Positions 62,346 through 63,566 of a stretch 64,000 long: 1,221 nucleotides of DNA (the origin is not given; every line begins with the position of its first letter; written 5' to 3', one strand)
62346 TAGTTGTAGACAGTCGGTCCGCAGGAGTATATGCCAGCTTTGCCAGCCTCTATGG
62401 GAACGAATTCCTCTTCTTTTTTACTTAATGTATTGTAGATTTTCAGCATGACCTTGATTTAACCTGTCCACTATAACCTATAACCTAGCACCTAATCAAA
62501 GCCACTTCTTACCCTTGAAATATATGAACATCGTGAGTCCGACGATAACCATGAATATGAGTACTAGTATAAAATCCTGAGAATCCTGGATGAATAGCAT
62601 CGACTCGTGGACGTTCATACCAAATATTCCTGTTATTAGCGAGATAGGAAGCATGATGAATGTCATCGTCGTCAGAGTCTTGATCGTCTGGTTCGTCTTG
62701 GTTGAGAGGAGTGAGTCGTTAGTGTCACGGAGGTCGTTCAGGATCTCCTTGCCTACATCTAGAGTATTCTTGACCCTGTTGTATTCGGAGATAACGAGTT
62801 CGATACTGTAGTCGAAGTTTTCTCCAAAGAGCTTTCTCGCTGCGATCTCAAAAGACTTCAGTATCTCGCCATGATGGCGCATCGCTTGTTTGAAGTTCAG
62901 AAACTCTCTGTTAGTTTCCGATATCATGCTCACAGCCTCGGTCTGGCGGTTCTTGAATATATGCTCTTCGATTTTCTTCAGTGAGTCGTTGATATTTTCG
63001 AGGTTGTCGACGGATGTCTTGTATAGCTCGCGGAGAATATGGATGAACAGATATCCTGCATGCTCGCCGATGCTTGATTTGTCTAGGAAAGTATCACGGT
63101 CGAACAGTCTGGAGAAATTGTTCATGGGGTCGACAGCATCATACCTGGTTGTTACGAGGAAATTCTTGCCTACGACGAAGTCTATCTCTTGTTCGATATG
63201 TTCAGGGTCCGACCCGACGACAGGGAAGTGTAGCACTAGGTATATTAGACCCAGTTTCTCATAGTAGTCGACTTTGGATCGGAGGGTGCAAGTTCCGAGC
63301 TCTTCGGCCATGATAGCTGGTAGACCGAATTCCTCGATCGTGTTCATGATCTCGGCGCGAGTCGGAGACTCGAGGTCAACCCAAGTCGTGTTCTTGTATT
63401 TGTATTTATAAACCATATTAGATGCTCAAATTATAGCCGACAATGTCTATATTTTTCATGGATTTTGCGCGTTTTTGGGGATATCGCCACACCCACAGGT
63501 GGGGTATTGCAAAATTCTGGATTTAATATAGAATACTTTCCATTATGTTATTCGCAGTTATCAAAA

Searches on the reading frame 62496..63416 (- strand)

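Call 85: search_protein_families(library=pfam, proteins=[window:62496-63416:-], max_evalue=0.000001)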
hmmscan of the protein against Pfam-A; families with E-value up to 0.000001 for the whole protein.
window:62496-63416:- (306 aa): 1 family
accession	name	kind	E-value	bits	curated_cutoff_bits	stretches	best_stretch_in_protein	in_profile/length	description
PF01544.23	CorA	-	3.8e-47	161.4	27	1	9-301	3-291/292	CorA-like Mg2+ transporter protein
